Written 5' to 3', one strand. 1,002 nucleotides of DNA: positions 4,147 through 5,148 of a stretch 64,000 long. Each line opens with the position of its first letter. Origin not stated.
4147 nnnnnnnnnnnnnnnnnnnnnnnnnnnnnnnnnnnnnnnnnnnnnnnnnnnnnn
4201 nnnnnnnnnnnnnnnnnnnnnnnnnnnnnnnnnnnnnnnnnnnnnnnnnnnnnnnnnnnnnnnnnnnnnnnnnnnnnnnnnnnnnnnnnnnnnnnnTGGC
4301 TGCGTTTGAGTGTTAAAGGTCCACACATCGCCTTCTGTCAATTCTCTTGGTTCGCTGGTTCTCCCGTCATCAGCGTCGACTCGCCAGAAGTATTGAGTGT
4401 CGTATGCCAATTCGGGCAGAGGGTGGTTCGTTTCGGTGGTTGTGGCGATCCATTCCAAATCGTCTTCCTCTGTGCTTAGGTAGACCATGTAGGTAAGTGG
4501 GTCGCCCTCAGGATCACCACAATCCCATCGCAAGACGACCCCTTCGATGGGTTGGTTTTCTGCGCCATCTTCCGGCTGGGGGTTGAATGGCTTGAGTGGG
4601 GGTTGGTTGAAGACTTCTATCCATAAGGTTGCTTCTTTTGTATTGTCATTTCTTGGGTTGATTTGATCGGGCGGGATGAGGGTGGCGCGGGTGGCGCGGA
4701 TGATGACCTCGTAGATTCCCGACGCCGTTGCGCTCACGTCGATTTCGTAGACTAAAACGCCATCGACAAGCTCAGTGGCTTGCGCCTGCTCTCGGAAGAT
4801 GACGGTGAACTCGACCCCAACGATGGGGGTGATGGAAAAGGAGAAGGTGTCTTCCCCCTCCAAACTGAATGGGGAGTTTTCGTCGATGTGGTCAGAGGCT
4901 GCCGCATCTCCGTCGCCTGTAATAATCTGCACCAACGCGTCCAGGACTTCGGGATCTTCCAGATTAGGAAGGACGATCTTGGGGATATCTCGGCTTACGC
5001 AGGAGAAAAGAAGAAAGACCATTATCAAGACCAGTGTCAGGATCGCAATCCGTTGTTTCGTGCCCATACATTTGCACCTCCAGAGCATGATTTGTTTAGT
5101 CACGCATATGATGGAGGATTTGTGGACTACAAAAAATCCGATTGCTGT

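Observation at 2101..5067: Surface lipoprotein combining InlB-B-type repeats, Big_2 and a C-terminal FGE/sulfatase-maturase-like domain, with very recent intragenic repeat duplications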

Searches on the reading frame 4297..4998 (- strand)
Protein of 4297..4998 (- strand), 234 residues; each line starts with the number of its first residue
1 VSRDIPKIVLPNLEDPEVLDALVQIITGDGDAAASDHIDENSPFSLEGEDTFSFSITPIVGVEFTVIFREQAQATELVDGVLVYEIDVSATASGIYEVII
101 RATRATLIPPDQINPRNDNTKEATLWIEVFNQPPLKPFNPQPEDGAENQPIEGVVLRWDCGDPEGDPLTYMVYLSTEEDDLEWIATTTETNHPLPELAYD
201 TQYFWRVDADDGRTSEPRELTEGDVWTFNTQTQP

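Call 48: search_protein_representatives(protein=window:4297-4998:-)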
Query: 234 residues. Proteins with E-value up to 0.001 (for the whole library): 6239; up to 1e-10: 1890; up to 1e-30: 294. The best 150 are listed.
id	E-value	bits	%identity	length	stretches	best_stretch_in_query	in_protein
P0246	1.3e-155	532.3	38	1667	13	131-234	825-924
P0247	5.7e-131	451.6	43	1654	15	132-234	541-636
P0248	4.1e-123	425.9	36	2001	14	126-234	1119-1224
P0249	4.5e-118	409.4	38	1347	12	131-232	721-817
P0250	3.5e-117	406.5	79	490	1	1-234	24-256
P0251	1.0e-113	395.2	41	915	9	130-230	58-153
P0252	1.9e-111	387.7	33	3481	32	165-232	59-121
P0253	3.5e-110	383.6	32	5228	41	123-215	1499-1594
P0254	8.0e-108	375.8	37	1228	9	131-230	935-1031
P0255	2.7e-106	370.9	35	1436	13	124-233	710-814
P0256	1.1e-105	368.8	36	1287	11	130-232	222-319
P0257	4.2e-104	363.7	37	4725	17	131-232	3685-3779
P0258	1.3e-103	362.1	34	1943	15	130-229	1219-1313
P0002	9.2e-103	359.3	75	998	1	1-233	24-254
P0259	5.9e-99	346.8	42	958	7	128-231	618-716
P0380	3.5e-45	170.8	41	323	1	2-230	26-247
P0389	4.7e-44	167.1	36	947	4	64-231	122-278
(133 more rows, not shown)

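Call 58: predict_structure(alignment_id=A3)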
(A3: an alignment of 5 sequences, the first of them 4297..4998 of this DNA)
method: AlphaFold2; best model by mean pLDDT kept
length: 234 residues; sequences in the alignment: 5
mean_pLDDT: 49.7   pTM: 0.38
mean pLDDT of the five models: 49.7, 47.7, 44.1, 35.0, 26.7
residues with pLDDT >= 90: 1; 70-90: 30; 50-70: 68; < 50: 135
segments of 3 or more residues with pLDDT < 50: 1-8, 26-43, 45-53, 58-97, 104-118, 128-153, 163-165, 213-222, 232-234
pLDDT, mean of each block of 10 residues (from residue 1): 34 59 47 42 43 48 42 28 35 47 47 43 51 33 30 55 57 83 81 70 72 40 58 43
secondary structure, 60 per line:
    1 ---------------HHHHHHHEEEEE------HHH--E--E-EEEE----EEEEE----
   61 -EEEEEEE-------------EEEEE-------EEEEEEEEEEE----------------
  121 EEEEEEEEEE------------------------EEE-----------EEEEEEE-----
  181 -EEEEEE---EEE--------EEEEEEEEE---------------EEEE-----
elements in order: H16-22 E23-27 E44-47 E52-56 E62-68 E82-86 E94-104 E121-130 E155-157 E169-175 E182-187 E191-193 E202-210 E226-229

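Call 59: search_protein_families(library=pfam, proteins=[window:4297-4998:-], max_evalue=10)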
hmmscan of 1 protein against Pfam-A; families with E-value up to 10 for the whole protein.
window:4297-4998:- (234 aa): 4 families
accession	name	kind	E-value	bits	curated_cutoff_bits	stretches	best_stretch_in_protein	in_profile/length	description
PF00041.27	fn3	-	0.014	16.1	25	1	153-217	15-80/84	Fibronectin type III domain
PF16656.11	Pur_ac_phosph_N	-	0.079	14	30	1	187-219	58-90/93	Purple acid Phosphatase, N-terminal domain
PF11806.14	Enterochelin_N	-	0.11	13.6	27.1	1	82-147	46-101/120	Enterochelin esterase, N-terminal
PF13464.11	RodZ_C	-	0.19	12.2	23.9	0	20-66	7-53/72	RodZ C-terminal domain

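Call 60: search_solved_structures(query=window:4297-4998:-, max_evalue=1, show_alignments=2)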
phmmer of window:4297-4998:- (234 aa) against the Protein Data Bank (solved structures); distinct sequences matched with E-value up to 1: 3.
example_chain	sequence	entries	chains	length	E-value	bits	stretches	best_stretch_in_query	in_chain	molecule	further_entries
1x5k_A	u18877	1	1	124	0.067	16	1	145-217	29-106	Neogenin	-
3p4l_A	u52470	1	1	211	0.15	14.8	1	133-216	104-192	Neogenin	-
6bxu_A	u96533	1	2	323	0.75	12.5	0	92-190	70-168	Protocadherin-15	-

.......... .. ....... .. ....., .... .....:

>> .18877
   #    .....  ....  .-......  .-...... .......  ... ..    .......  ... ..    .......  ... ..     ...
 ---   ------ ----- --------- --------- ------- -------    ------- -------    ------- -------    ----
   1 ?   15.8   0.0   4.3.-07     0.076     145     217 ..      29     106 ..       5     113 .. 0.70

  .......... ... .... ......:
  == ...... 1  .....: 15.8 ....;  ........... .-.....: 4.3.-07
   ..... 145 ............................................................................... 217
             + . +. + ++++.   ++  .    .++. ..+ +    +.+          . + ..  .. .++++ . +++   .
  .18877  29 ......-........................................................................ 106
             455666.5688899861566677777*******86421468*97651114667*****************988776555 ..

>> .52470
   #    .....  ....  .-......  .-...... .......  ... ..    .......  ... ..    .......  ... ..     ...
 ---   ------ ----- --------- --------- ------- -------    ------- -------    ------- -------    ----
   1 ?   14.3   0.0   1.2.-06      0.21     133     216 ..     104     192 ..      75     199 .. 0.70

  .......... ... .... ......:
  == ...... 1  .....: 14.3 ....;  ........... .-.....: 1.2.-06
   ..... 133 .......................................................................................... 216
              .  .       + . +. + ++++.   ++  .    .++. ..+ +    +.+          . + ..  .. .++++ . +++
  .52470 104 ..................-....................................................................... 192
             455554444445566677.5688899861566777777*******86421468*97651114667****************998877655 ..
